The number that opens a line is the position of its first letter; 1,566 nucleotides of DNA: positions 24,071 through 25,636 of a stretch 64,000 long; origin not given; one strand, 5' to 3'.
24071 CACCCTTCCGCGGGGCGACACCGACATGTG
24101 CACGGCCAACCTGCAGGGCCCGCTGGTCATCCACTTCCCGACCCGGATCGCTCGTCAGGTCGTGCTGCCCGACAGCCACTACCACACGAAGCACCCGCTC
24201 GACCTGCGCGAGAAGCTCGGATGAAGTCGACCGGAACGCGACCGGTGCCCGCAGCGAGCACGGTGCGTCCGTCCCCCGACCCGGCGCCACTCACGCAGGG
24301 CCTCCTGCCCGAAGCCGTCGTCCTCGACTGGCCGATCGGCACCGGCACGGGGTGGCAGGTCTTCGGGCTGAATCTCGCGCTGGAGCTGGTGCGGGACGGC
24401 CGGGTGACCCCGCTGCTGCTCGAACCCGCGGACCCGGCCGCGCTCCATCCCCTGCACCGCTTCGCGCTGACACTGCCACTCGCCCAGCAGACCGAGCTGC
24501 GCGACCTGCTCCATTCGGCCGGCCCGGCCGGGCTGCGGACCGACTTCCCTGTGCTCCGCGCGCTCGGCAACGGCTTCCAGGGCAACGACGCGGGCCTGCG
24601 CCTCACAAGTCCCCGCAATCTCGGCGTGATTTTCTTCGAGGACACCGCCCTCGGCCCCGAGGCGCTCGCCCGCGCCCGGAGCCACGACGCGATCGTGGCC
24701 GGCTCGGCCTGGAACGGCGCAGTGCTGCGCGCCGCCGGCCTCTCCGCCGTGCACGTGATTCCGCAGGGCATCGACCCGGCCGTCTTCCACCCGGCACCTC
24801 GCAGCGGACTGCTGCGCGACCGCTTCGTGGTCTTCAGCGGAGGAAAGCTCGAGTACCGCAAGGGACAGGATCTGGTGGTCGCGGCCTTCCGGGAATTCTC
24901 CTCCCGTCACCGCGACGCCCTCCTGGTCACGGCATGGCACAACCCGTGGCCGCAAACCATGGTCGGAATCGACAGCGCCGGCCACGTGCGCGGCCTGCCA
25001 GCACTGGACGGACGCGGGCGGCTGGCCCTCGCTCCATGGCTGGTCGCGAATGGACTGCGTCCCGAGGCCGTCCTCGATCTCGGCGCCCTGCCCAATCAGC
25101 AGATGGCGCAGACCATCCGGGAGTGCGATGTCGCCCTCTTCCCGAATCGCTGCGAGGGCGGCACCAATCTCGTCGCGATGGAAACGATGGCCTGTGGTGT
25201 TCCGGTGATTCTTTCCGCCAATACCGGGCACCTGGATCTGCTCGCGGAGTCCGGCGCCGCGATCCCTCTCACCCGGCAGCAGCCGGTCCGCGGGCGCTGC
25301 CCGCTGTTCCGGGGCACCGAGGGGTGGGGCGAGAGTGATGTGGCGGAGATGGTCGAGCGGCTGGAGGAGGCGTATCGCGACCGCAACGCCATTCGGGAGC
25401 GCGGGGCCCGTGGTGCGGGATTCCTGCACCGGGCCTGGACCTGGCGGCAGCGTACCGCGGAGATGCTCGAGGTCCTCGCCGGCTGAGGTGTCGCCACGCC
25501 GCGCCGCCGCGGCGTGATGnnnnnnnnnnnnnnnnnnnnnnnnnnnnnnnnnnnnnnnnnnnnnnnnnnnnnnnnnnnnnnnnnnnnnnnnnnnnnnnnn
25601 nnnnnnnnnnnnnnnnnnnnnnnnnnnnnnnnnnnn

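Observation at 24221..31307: Seven-kb flagellin-modification island between fliW and fliC (GT4, two TPR-GT proteins, a dual methyltransferase) with no sugar-biosynthesis genes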

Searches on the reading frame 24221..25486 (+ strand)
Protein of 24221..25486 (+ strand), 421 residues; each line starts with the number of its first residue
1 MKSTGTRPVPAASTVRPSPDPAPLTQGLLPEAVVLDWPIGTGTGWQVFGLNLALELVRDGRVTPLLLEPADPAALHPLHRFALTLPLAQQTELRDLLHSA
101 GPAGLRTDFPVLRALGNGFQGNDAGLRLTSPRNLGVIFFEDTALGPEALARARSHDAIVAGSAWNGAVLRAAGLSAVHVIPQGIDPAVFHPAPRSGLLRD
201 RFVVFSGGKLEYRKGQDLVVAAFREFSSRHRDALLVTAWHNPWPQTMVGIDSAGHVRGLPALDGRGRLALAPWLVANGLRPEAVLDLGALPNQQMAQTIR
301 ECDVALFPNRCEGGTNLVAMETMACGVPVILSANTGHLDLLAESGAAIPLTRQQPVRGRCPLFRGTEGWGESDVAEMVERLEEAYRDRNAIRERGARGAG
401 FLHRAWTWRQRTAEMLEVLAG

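Call 4: search_protein_families(library=pfam, proteins=[window:24221-25486:+], max_evalue=0.01)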
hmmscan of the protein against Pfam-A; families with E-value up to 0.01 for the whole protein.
window:24221-25486:+ (421 aa): 4 families
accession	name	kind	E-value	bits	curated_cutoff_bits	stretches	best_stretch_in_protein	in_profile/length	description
PF20706.3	GT4-conflict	-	5e-12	45.9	26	1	293-413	273-383/385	Family 4 Glycosyltransferase in conflict systems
PF13692.12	Glyco_trans_1_4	-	5.6e-11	43.3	27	1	276-345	53-121/142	Glycosyl transferases group 1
PF00534.26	Glycos_transf_1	-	6.3e-11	42.5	26.4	1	287-343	78-133/172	Glycosyl transferases group 1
PF13524.12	Glyco_trans_1_2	-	1.6e-07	31.8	25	1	284-417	29-144/144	Glycosyl transferase-like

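Call 5: search_protein_families(library=ncbifam, proteins=[window:24221-25486:+], max_evalue=0.01)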
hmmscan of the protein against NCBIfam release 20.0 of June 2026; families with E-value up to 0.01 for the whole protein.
window:24221-25486:+ (421 aa): 11 families
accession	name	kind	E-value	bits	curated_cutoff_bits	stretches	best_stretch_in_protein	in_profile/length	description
TIGR04047.1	MSMEG_0565_glyc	hypoth_equivalog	2.9e-10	39.8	259.85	1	276-346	251-320/373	MSMEG_0565 family glycosyltransferase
NF041876.1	EPS_EpsE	equivalog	1.8e-09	37.3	400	1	275-348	270-341/389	exopolysaccharide biosynthesis GT4 family glycosyltransferase EpsE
NF053787.1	GlcN_PG_synth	equivalog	1.3e-07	30.8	480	1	290-338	250-296/361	N-acetylglucosaminyl phosphatidylglycerol synthase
TIGR03088.1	stp2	hypoth_equivalog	4.1e-06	26.1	409.05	1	257-345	231-317/374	TIGR03088 family PEP-CTERM/XrtA system glycosyltransferase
TIGR04348.1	TIGR04348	equivalog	8.4e-05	21.8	300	1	287-342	198-252/310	selenoneine biosynthesis selenosugar synthase SenB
TIGR03449.1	mycothiol_MshA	equivalog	0.00026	20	462.5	1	286-346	288-346/406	D-inositol-3-phosphate glycosyltransferase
NF012028.0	PRK15484.1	subfamily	0.00097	18.3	618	1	286-343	261-318/380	lipopolysaccharide N-acetylglucosaminyltransferase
TIGR03999.1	thiol_BshA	equivalog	0.0014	17.7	273.7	1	292-338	263-308/375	N-acetyl-alpha-D-glucosaminyl L-malate synthase BshA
TIGR02149.1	glgA_Coryne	subfamily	0.0026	16.9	302.4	0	290-410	272-378/391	glycogen synthase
NF038295.1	EPS_HpsP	equivalog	0.0033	16.5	550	0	366-418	330-383/388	hormogonium polysaccharide biosynthesis glycosyltransferase HpsP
NF038229.1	Glyco4_Geo_Pelo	equivalog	0.0044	16.1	400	0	287-334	223-269/338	GPMC system family 4 glycosyltransferase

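Call 52: find_homologous_proteins(query=window:24221-25486:+, max_evalue=1e-10)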
Query window:24221-25486:+ (421 aa): 3171 proteins with E <= 1e-10 among 8000 candidates; the best 120 are listed.
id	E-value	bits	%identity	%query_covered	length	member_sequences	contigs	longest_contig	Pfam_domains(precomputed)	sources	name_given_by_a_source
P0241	1.5e-280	948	100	100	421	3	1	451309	PF00534.27,PF13524.13,PF20706.4,PF13692.13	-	-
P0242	1.4e-252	856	90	100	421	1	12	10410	PF00534.27,PF13524.13,PF20706.4,PF13692.13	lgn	-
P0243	5.8e-231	785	83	100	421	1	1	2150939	PF00534.27,PF13524.13,PF20706.4,PF13692.13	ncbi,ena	-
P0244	2.9e-223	760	80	100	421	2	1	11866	PF00534.27,PF13524.13,PF20706.4,PF13692.13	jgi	-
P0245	8.2e-213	725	78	99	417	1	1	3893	PF00534.27,PF13524.13,PF20706.4,PF13692.13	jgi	jgi:glycosyltransferase involved in cell wall biosynthesis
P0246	2.6e-207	707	75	100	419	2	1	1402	PF00534.27,PF13524.13,PF20706.4,PF13692.13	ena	-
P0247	2.8e-206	704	76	100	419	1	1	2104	PF00534.27,PF13524.13,PF20706.4,PF13692.13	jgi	jgi:glycosyltransferase involved in cell wall biosynthesis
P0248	1.1e-200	685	77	93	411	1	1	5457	PF00534.27,PF13524.13,PF20706.4,PF13692.13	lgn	-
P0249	1.1e-197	675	83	85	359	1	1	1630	PF00534.27,PF13524.13,PF20706.4,PF13692.13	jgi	jgi:glycosyltransferase involved in cell wall biosynthesis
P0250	5.2e-197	673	73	99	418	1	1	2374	PF00534.27,PF13524.13,PF20706.4,PF13692.13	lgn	-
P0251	1.1e-194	665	72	99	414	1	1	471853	PF00534.27,PF13524.13,PF20706.4,PF13692.13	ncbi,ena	-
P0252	6.4e-194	663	77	91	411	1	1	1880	PF00534.27,PF13524.13,PF20706.4,PF13692.13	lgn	-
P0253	1.8e-186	638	72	96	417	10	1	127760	PF00534.27,PF13524.13,PF20706.4,PF13692.13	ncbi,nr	ncbi:MAG: glycosyltransferase family 4 protein [Gemmatimonadetes bacterium]|nr:glycosyltransferase f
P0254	8.3e-184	630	71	94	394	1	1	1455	PF00534.27,PF13524.13,PF20706.4,PF13692.13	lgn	-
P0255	1.4e-182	625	70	96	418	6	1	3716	PF00534.27,PF13524.13,PF20706.4,PF13692.13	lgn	-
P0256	4.8e-175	601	67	97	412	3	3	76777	PF00534.27,PF13524.13,PF20706.4,PF13692.13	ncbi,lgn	-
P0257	5.5e-174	597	69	93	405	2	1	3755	PF00534.27,PF13524.13,PF20706.4,PF13692.13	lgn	-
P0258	4.3e-172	591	69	92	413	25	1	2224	PF00534.27,PF13524.13,PF20706.4,PF13692.13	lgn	-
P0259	4.4e-172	591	67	93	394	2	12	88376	PF00534.27,PF13524.13,PF20706.4,PF13692.13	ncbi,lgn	ncbi:MAG: glycosyltransferase family 4 protein [Gemmatimonadota bacterium]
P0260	1.7e-168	579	66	93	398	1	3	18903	PF00534.27,PF13524.13,PF20706.4,PF13692.13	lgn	-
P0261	2.9e-157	542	64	93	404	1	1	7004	PF00534.27,PF13524.13,PF20706.4,PF13692.13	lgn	-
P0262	3.9e-136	472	57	92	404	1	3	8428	PF00534.27,PF13524.13,PF20706.4,PF13692.13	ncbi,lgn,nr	ncbi:MAG TPA: glycosyltransferase family 4 protein [Gemmatimonadales bacterium]|nr:glycosyltransfera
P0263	3.5e-133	463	56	92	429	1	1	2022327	PF00534.27,PF13524.13,PF20706.4,PF13692.13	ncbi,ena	-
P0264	4.6e-133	462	55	92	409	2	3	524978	PF00534.27,PF13524.13,PF20706.4,PF13692.13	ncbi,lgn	ncbi:MAG: glycosyltransferase family 4 protein [Gemmatimonadales bacterium]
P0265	5.3e-133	462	55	95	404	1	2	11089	PF00534.27,PF13524.13,PF20706.4,PF13692.13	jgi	jgi:glycosyltransferase involved in cell wall biosynthesis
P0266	1.1e-131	458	56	91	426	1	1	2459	PF00534.27,PF13524.13,PF20706.4,PF13692.13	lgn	-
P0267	1.4e-131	457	53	100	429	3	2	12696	PF00534.27,PF20706.4,PF13692.13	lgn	-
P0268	8.5e-131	455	52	97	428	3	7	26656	PF00534.27,PF20706.4,PF13692.13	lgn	-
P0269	9.4e-131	455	56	93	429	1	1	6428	PF00534.27,PF20706.4,PF13692.13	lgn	-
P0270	2.0e-130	454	55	91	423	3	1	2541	PF00534.27,PF20706.4,PF13692.13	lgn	-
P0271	5.1e-130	452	54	92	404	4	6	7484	PF00534.27,PF13524.13,PF20706.4,PF13692.13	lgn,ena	-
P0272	5.2e-130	452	55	95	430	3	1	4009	PF00534.27,PF20706.4,PF13692.13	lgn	-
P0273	1.3e-129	451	53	98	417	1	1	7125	PF00534.27,PF20706.4,PF13692.13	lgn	-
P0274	2.0e-129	450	55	92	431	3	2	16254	PF00534.27,PF20706.4,PF13692.13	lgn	-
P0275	3.5e-129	450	54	97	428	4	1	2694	PF00534.27,PF20706.4,PF13692.13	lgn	-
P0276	1.3e-128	448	55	91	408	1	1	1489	PF00534.27,PF13524.13,PF20706.4,PF13692.13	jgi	jgi:glycosyltransferase involved in cell wall biosynthesis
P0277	1.7e-128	447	54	95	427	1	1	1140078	PF00534.27,PF13524.13,PF20706.4,PF13692.13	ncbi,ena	-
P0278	1.9e-127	444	53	92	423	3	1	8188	PF00534.27,PF20706.4,PF13692.13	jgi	jgi:glycosyltransferase involved in cell wall biosynthesis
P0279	4.1e-127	443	55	91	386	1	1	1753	PF00534.27,PF13524.13,PF20706.4,PF13692.13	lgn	-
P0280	5.8e-127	442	53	92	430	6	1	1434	PF00534.27,PF20706.4,PF13692.13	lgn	-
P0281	3.4e-123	430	50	92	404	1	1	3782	PF00534.27,PF20706.4,PF13692.13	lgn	-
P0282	6.1e-123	429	51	91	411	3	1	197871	PF00534.27,PF20706.4,PF13692.13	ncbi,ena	-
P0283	1.5e-122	428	52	91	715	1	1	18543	PF10111.15,PF00534.27,PF00535.33,PF20706.4,PF13692.13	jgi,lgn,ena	jgi:glycosyltransferase involved in cell wall biosynthesis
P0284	7.1e-122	425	56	87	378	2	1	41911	PF00534.27,PF13524.13,PF20706.4,PF13692.13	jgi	-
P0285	2.3e-121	424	53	98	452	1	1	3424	PF00534.27,PF13524.13,PF20706.4,PF13692.13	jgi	jgi:glycosyltransferase involved in cell wall biosynthesis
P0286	2.7e-120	420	48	99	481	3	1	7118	PF00534.27,PF20706.4,PF13692.13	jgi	jgi:glycosyltransferase involved in cell wall biosynthesis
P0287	1.0e-119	418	53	96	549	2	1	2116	PF00534.27,PF20706.4,PF13692.13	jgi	jgi:glycosyltransferase involved in cell wall biosynthesis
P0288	1.6e-119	418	51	91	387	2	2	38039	PF00534.27,PF20706.4,PF13692.13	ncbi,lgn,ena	-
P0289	1.8e-119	418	50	92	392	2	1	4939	PF00534.27,PF20706.4,PF13692.13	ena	-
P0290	2.3e-119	417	61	74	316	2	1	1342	PF00534.27,PF13524.13,PF20706.4,PF13692.13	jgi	jgi:glycosyltransferase involved in cell wall biosynthesis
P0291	1.1e-118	415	52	98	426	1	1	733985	PF00534.27,PF20706.4,PF13692.13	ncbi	-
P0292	2.3e-118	414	46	98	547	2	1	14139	PF00534.27,PF01075.24,PF20706.4,PF13692.13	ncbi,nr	ncbi:MAG: glycosyltransferase [Microcoleus sp. SU_5_6]|nr:glycosyltransferase [Microcoleus sp. SU_5_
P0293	7.9e-118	412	52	92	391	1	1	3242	PF00534.27,PF20706.4,PF13692.13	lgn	-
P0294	1.3e-117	411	46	100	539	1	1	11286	PF00534.27,PF01075.24,PF20706.4,PF13692.13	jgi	jgi:glycosyltransferase involved in cell wall biosynthesis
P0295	2.0e-117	411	48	93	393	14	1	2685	PF00534.27,PF20706.4,PF13692.13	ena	-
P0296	4.8e-117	410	54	98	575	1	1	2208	PF00534.27,PF20706.4,PF13692.13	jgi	jgi:glycosyltransferase involved in cell wall biosynthesis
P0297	5.9e-117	409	47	95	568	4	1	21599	PF00534.27,PF01075.24,PF20706.4,PF13692.13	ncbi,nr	ncbi:MAG: glycosyltransferase [Microcoleus sp. PH2017_03_ELD_O_A]|nr:glycosyltransferase [Microcoleu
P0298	1.2e-116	408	51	96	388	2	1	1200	PF00534.27,PF20706.4,PF13692.13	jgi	jgi:glycosyltransferase involved in cell wall biosynthesis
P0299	2.9e-116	407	52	92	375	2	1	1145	PF00534.27,PF20706.4,PF13692.13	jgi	jgi:glycosyltransferase involved in cell wall biosynthesis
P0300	3.0e-116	407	54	92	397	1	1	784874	PF00534.27,PF13524.13,PF20706.4,PF13692.13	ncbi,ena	-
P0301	4.3e-116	406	54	87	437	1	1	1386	PF00534.27,PF20706.4,PF13692.13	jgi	jgi:glycosyltransferase involved in cell wall biosynthesis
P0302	4.7e-116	406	50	92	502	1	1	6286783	PF00534.27,PF20706.4,PF13692.13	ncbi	-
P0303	5.4e-116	406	53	92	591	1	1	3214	PF00534.27,PF20706.4,PF13692.13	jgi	-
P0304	7.9e-116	406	50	92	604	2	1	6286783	PF00534.27,PF20706.4,PF13692.13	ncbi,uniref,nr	ncbi:glycosyltransferase [[Phormidium] sp. ETS-05]|uniref:glycosyltransferase n=1 Tax=[Phormidium] s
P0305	4.3e-115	403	52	92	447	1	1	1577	PF00534.27,PF20706.4,PF13692.13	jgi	jgi:glycosyltransferase involved in cell wall biosynthesis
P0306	2.1e-114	401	52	98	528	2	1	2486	PF00534.27,PF20706.4,PF13692.13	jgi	jgi:glycosyltransferase involved in cell wall biosynthesis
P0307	2.3e-114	401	50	99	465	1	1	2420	PF00534.27,PF20706.4,PF13692.13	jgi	jgi:glycosyltransferase involved in cell wall biosynthesis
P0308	4.2e-114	400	49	92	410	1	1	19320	PF00534.27,PF20706.4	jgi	jgi:glycosyltransferase involved in cell wall biosynthesis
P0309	4.6e-114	400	55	85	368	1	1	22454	PF00534.27,PF13524.13,PF20706.4,PF13692.13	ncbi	ncbi:MAG: glycosyltransferase family 4 protein, partial [Gemmatimonadaceae bacterium]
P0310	1.3e-113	398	52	92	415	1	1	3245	PF00534.27,PF20706.4,PF13692.13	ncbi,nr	ncbi:MAG TPA: glycosyltransferase family 4 protein, partial [Longimicrobiaceae bacterium]|nr:glycosy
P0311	4.5e-113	396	54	92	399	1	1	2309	PF00534.27,PF13524.13,PF20706.4,PF13692.13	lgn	-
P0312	9.2e-113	395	48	91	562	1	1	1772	PF00534.27,PF20706.4,PF13692.13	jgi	jgi:glycosyltransferase involved in cell wall biosynthesis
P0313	1.5e-112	395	50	91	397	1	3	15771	PF00534.27,PF20706.4,PF13692.13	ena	-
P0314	1.7e-112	395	49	92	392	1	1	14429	PF00534.27,PF20706.4,PF13692.13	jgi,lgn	jgi:glycosyltransferase involved in cell wall biosynthesis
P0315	2.7e-112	394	47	91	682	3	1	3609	PF00534.27,PF20706.4,PF13692.13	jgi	jgi:glycosyltransferase involved in cell wall biosynthesis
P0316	3.4e-112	394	48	95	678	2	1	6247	PF00534.27,PF01075.24,PF20706.4,PF13692.13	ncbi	ncbi:MAG: glycosyltransferase, partial [Cyanobacteria bacterium P01_A01_bin.37]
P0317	2.0e-111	391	50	100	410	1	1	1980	PF00534.27,PF20706.4,PF13692.13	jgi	jgi:glycosyltransferase involved in cell wall biosynthesis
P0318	2.5e-111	391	53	84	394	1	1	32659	PF00534.27,PF20706.4,PF13692.13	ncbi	-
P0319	3.2e-111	390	45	100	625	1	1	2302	PF00534.27,PF20706.4,PF13692.13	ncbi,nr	ncbi:MAG: glycosyltransferase [Cyanobacteria bacterium J083]|nr:MAG: glycosyltransferase [Cyanobacte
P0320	6.7e-111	389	50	91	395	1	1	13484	PF00534.27,PF20706.4,PF13692.13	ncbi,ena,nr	ncbi:MAG: glycosyltransferase family 4 protein [Candidatus Poribacteria bacterium]|nr:glycosyltransf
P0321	7.9e-111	389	54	84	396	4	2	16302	PF00534.27,PF20706.4,PF13692.13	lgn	-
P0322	1.1e-110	389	53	92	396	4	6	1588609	PF00534.27,PF13524.13,PF20706.4,PF13692.13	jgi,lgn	jgi:glycosyltransferase involved in cell wall biosynthesis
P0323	1.7e-110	388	51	92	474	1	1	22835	PF00534.27,PF20706.4,PF13692.13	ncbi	ncbi:Glycosyltransferase [uncultured Gammaproteobacteria bacterium]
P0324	5.1e-110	386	47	91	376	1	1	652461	PF00534.27,PF20706.4,PF13692.13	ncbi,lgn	ncbi:MAG: glycosyltransferase family 4 protein [Microcoleaceae cyanobacterium]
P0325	5.4e-110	386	59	75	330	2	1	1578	PF00534.27,PF20706.4,PF13692.13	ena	-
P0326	6.4e-110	386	50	85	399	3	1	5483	PF00534.27,PF20706.4,PF13692.13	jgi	-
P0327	2.8e-109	384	48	92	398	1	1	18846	PF00534.27,PF20706.4,PF13692.13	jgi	jgi:glycosyltransferase involved in cell wall biosynthesis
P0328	2.9e-109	384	51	84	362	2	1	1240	PF00534.27,PF20706.4,PF13692.13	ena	-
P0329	3.0e-109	384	51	92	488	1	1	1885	PF00534.27,PF20706.4,PF13692.13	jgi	jgi:glycosyltransferase involved in cell wall biosynthesis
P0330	1.5e-108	382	51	91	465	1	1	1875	PF00534.27,PF20706.4,PF13692.13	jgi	jgi:glycosyltransferase involved in cell wall biosynthesis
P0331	1.6e-108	382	50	78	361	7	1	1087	PF00534.27,PF20706.4,PF13692.13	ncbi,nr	ncbi:MAG: glycosyltransferase family 4 protein, partial [Microcoleus sp. Co-bin12]|nr:glycosyltransf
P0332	2.4e-108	381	54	80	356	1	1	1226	PF00534.27,PF20706.4,PF13692.13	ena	-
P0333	3.8e-108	380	50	94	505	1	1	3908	PF00534.27,PF13524.13,PF20706.4,PF13692.13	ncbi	ncbi:MAG: glycosyltransferase family 4 protein, partial [Gemmatimonadaceae bacterium]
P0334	4.5e-108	380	49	91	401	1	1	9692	PF00534.27,PF13524.13,PF20706.4,PF13692.13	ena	-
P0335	6.6e-108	379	51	91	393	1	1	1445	PF00534.27,PF13524.13,PF20706.4,PF13692.13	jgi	jgi:glycosyltransferase involved in cell wall biosynthesis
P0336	1.3e-107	378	48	94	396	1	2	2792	PF00534.27,PF13524.13,PF20706.4,PF13692.13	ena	-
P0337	1.4e-107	378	44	93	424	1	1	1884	PF00534.27,PF20706.4,PF13692.13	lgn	-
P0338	1.4e-107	378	44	93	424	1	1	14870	PF00534.27,PF20706.4,PF13692.13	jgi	-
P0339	2.3e-107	378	48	91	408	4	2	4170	PF00534.27,PF13524.13,PF20706.4,PF13692.13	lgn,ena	-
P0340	2.8e-107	377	50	92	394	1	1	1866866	PF00534.27,PF13524.13,PF20706.4,PF13692.13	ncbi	-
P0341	2.8e-107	377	49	90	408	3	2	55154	PF00534.27,PF13524.13,PF20706.4,PF13692.13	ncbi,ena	-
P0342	3.1e-107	377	49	88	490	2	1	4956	PF00534.27,PF01075.24,PF20706.4,PF13692.13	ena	-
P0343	4.5e-107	377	43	97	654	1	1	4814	PF00534.27,PF20706.4,PF13692.13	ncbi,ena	-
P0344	6.1e-107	376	61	69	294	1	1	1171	PF00534.27,PF20706.4,PF13692.13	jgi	jgi:glycosyltransferase involved in cell wall biosynthesis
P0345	6.6e-107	376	44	97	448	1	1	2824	PF00534.27,PF20706.4,PF13692.13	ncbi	-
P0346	7.5e-107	376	57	75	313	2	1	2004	PF00534.27,PF20706.4,PF13692.13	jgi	jgi:glycosyltransferase involved in cell wall biosynthesis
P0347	7.7e-107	376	47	91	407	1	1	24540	PF00534.27,PF13524.13,PF20706.4,PF13692.13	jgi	jgi:glycosyltransferase involved in cell wall biosynthesis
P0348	8.6e-107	376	48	91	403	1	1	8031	PF00534.27,PF13524.13,PF20706.4,PF13692.13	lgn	-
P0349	9.5e-107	376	47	92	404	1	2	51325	PF00534.27,PF20706.4,PF13692.13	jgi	jgi:glycosyltransferase involved in cell wall biosynthesis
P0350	9.7e-107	376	47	93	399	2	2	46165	PF00534.27,PF20706.4,PF13692.13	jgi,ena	-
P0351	1.1e-106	375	45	92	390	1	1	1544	PF00534.27,PF20706.4,PF13692.13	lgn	-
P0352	1.3e-106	375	44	93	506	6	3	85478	PF00534.27,PF20706.4,PF13692.13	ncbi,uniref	ncbi:MAG: glycosyltransferase, partial [Okeania sp. SIO2G4]|uniref:glycosyltransferase n=1 Tax=uncla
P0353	2.1e-106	374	49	87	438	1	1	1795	PF00534.27,PF20706.4,PF13692.13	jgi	jgi:glycosyltransferase involved in cell wall biosynthesis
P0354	2.2e-106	374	44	93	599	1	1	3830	PF00534.27,PF20706.4,PF13692.13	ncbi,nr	ncbi:MAG: glycosyltransferase, partial [Okeania sp. SIO4D6]|nr:glycosyltransferase [Okeania sp. SIO4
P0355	2.6e-106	374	47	91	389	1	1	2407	PF00534.27,PF20706.4,PF13692.13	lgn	-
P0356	2.6e-106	374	51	90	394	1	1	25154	PF00534.27,PF20706.4,PF13692.13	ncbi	ncbi:MAG: glycosyltransferase family 4 protein [Alphaproteobacteria bacterium]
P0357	3.0e-106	374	49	92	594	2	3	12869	PF00534.27,PF13578.13,PF20706.4,PF13692.13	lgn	-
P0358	3.4e-106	374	44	93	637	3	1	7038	PF00534.27,PF20706.4,PF13692.13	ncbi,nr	ncbi:MAG: glycosyltransferase [Okeania sp. SIO3B3]|nr:glycosyltransferase [Okeania sp. SIO3B3]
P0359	4.5e-106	373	52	85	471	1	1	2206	PF00534.27,PF13524.13,PF20706.4,PF13692.13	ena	-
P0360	4.7e-106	373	52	84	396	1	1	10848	PF00534.27,PF20706.4,PF13692.13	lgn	-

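Call 71: search_solved_structures(query=window:24221-25486:+, max_evalue=0.01)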
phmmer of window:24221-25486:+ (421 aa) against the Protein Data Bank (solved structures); distinct sequences matched with E-value up to 0.01: 8.
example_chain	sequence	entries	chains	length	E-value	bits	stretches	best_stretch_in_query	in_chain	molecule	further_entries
4n9w_A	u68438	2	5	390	0.0012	21.1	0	169-264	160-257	GDP-mannose-dependent alpha-(1-2)-phosphatidylinositol mannosyltransferase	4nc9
2gej_A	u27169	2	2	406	0.0013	21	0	169-264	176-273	PHOSPHATIDYLINOSITOL MANNOSYLTRANSFERASE (PimA)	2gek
6kih_A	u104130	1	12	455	0.0021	20.3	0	281-349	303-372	Tll1590 protein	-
3oka_A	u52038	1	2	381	0.0054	18.9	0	284-338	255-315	GDP-mannose-dependent alpha-(1-6)-phosphatidylinositol monomannoside mannosyltransferase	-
3okc_A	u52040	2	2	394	0.0056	18.9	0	284-338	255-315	GDP-mannose-dependent alpha-(1-6)-phosphatidylinositol monomannoside mannosyltransferase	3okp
8jjn_C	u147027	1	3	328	0.0083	18.3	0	287-344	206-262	TIGR04348 family glycosyltransferase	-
8jjq_C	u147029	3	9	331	0.0084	18.3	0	287-344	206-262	TIGR04348 family glycosyltransferase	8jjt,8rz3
8fbx_A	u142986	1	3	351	0.0093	18.1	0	287-344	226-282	Selenosugar synthase SenB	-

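Call 80: predict_structure(alignment_id=A3)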
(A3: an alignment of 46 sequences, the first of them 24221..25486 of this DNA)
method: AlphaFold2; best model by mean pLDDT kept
length: 421 residues; sequences in the alignment: 46
mean_pLDDT: 91.1   pTM: 0.89
mean pLDDT of the five models: 91.1, 90.8, 90.3, 89.7, 88.2
residues with pLDDT >= 90: 346; 70-90: 48; 50-70: 7; < 50: 20
segments of 3 or more residues with pLDDT < 50: 1-20
pLDDT, mean of each block of 10 residues (from residue 1): 37 43 72 97 93 98 96 94 97 94 96 93 93 94 93 96 93 95 96 96 91 93 98 95 88 94 91 97 95 94 96 85 98 89 93 90 88 97 98 97 96 96 87
secondary structure, 60 per line:
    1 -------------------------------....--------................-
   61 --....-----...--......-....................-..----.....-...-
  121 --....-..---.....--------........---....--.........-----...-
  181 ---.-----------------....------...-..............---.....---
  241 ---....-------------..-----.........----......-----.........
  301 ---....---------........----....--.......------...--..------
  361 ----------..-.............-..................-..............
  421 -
elements in order: E32-35 H44-59 E63-66 H77-82 H84-103 E111-115 H123-126 E133-137 H146-153 E157-160 H163-171 E177-179 E202-205 H216-229 E233-237 H244-247 H270-276 E284-286 H292-300 E304-307 H317-324 E329-332 H335-341 E348-350 H374-386 H388-405 H408-420
